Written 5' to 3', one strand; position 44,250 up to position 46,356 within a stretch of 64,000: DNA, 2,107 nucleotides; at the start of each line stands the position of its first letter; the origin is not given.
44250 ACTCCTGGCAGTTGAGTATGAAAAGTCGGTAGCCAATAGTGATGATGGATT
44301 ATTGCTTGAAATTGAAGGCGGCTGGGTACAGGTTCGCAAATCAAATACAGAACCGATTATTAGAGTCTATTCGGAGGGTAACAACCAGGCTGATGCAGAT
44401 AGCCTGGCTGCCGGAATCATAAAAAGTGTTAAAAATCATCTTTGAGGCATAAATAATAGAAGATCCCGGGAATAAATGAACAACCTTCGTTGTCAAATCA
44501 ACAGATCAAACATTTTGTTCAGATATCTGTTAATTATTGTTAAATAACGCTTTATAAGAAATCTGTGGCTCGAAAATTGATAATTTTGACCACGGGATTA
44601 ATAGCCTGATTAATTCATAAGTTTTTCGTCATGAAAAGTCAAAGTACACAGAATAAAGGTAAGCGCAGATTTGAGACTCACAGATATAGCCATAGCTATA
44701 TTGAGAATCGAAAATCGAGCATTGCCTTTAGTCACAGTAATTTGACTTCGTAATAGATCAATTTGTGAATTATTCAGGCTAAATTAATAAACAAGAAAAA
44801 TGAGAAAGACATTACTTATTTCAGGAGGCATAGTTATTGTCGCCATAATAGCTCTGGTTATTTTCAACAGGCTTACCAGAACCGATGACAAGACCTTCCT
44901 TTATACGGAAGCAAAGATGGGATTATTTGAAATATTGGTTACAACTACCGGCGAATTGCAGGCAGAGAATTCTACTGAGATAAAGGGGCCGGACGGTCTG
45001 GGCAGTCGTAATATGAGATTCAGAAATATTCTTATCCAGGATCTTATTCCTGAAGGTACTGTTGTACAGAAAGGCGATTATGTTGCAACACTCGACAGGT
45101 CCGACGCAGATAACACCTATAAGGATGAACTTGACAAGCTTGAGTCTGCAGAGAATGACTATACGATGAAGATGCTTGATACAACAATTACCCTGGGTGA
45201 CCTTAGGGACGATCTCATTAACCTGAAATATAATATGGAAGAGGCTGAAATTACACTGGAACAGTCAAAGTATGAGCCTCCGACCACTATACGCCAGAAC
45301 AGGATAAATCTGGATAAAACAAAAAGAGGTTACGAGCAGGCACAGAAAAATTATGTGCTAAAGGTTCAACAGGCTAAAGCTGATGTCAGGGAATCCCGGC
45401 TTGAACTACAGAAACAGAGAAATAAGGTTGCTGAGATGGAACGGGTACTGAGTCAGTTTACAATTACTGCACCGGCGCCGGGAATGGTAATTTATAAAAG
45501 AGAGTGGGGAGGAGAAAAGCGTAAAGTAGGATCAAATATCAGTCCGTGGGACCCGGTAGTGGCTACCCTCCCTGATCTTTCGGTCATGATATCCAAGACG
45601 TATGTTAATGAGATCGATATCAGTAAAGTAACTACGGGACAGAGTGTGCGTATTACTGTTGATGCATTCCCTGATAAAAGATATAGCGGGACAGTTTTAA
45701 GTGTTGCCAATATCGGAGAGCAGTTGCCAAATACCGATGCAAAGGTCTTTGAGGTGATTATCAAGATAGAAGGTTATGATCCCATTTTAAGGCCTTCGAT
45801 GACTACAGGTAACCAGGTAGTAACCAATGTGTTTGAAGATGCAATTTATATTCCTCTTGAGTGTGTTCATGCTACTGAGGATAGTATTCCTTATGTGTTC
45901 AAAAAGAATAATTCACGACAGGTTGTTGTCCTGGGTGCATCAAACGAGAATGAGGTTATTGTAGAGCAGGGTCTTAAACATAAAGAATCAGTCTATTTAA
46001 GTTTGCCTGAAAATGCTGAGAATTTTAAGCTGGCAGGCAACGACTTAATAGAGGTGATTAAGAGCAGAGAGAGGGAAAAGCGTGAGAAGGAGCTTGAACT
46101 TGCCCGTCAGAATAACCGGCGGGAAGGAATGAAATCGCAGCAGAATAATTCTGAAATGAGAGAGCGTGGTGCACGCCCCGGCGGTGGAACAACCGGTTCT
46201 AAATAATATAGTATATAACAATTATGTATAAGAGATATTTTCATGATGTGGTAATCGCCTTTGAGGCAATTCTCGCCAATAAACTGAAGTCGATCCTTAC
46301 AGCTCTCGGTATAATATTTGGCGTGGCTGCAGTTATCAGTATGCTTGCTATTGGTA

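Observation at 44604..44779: MITE-like 174-176-bp palindromic element present twice, with TIRs and TA flanks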

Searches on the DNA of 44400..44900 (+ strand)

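Call 10: search_rna_families(source=window, start=44400, end=44900, threshold=evalue, max_evalue=10)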
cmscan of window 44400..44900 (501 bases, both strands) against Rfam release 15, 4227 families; matches with E-value up to 10: 5.
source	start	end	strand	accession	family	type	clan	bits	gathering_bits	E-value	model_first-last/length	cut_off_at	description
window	44515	44638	-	RF01864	plasmodium_snoR21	Gene; snRNA; snoRNA; CD-box;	-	22.8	90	1.9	1-145/145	no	small nucleolar RNA snoR21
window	44722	44801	+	RF00139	SNORA72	Gene; snRNA; snoRNA; HACA-box;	-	15.9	43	9.9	1-132/132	no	Small nucleolar RNA SNORA72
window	44495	44628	+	RF00290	BaMV_CRE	Cis-reg;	-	13.8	100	2.3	1-140/140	no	Bamboo mosaic potexvirus (BaMV) cis-regulatory element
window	44844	44900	-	RF02635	EF0820_EF0821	Gene; sRNA;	-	13.2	442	0.56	313-370/370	5'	Enterococcus sRNA EF0820_EF0821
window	44517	44593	+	RF02119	FTX_1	Gene; lncRNA;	-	12.4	50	8.5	1-71/71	no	FTX transcript, XIST regulator conserved region 1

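Call 29: search_dna_similar(query=window:44598-44786:+, collection=plasmids, mode=distant, max_evalue=0.01, max_rows=30)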
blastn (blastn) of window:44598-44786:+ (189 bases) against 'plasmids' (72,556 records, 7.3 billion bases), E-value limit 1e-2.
No match.

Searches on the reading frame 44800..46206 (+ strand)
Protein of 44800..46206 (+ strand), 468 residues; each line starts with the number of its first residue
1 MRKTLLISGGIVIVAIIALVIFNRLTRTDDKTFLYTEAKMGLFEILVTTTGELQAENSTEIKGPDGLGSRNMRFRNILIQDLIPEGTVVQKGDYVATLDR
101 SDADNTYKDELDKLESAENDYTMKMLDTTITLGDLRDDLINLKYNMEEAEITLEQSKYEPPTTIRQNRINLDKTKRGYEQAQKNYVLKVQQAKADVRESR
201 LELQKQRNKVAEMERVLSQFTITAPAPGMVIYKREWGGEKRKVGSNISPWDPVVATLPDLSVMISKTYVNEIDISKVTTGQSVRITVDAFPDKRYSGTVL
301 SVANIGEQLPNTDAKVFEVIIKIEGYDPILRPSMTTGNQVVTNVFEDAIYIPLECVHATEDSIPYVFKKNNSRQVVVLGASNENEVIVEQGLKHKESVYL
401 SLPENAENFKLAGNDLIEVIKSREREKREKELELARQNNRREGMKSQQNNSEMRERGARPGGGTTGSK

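Call 21: find_encoding_contigs(protein=window:44800-46206:+, flank=3000, max_places=10)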
Protein window:44800-46206:+ (468 aa): 1 contig read that carries it; 1 place shown.
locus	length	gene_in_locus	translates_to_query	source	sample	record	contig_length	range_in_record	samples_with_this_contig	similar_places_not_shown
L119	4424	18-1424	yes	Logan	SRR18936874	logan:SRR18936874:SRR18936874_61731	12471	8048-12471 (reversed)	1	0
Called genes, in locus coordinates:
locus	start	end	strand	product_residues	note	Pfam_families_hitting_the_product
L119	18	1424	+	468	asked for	PF25990:Beta-barrel_YknX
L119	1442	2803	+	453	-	PF12704:MacB_PCD, PF02687:FtsX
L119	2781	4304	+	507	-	PF02321:OEP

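Call 89: find_homologous_proteins(query=window:44800-46206:+, max_evalue=1e-200)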
Query window:44800-46206:+ (468 aa): 53 proteins with E <= 1e-200 among 8000 candidates.
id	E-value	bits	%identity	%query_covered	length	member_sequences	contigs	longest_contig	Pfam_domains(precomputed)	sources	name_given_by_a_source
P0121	0.0e+0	1018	100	100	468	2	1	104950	PF25990.1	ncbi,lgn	-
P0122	2.0e-256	869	84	100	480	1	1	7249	PF25990.1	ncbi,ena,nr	ncbi:MAG: efflux RND transporter periplasmic adaptor subunit [Bacteroidales bacterium]|nr:efflux RND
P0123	5.0e-255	864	86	97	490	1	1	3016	PF25990.1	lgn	-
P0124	4.4e-223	759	75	93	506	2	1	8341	PF25990.1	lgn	-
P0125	1.2e-220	751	75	94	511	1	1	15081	PF25990.1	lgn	-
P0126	1.2e-219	747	75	97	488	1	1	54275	PF25990.1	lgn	-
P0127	3.6e-219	746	75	97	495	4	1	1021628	PF25990.1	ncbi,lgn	-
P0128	4.3e-219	746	75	93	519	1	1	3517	PF25990.1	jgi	-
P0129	1.0e-218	744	80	90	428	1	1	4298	PF25990.1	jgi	-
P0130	5.2e-217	739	74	93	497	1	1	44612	PF25990.1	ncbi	ncbi:MAG: HlyD family efflux transporter periplasmic adaptor subunit [Bacteroidales bacterium]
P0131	1.6e-216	737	73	97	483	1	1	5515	PF25990.1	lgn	-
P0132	2.0e-216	737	73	97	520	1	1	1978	PF25990.1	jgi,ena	-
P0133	3.0e-216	736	75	97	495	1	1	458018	PF25990.1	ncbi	-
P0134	5.3e-216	735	71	99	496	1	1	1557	PF25990.1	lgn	-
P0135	7.6e-216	735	75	93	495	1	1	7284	PF25990.1,PF25954.1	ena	-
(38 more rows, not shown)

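Call 90: find_encoding_contigs(protein=P0122, flank=3000, max_places=3)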
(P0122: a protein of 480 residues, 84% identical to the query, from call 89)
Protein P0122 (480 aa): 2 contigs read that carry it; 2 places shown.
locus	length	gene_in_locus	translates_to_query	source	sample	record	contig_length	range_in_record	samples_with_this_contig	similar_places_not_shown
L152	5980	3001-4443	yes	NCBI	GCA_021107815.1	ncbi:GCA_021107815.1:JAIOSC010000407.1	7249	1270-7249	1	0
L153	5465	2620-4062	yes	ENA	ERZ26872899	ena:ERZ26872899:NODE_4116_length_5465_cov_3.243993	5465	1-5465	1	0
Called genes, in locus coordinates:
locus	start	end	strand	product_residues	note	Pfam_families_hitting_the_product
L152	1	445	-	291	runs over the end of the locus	PF00071:Ras (faint), PF00350:Dynamin_N (faint), PF01926:MMR_HSR1, PF02421:FeoB_N, PF10662:PduV-EutP (weak), PF00009:GTP_EFTU, PF16897:MMR_HSR1_Xtn (weak), PF07650:KH_2, +1 more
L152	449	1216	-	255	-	PF01479:S4, PF00849:PseudoU_synth_2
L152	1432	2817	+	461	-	PF02878:PGM_PMM_I, PF02879:PGM_PMM_II, PF02880:PGM_PMM_III, PF00408:PGM_PMM_IV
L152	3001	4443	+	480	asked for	PF25990:Beta-barrel_YknX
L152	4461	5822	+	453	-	PF12704:MacB_PCD, PF02687:FtsX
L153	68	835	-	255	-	PF01479:S4, PF00849:PseudoU_synth_2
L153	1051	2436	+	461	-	PF02878:PGM_PMM_I, PF02879:PGM_PMM_II, PF02880:PGM_PMM_III, PF00408:PGM_PMM_IV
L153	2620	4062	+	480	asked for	PF25990:Beta-barrel_YknX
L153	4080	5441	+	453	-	PF12704:MacB_PCD, PF02687:FtsX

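Call 91: find_encoding_contigs(protein=P0123, flank=3000, max_places=3)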
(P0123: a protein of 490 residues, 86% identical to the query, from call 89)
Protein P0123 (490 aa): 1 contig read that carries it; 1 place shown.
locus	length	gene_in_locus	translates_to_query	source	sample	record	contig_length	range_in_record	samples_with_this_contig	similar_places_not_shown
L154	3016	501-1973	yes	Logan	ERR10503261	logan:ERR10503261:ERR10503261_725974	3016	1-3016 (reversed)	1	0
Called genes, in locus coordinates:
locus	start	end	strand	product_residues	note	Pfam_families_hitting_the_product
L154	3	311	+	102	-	?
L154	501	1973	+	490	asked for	PF25990:Beta-barrel_YknX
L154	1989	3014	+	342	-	?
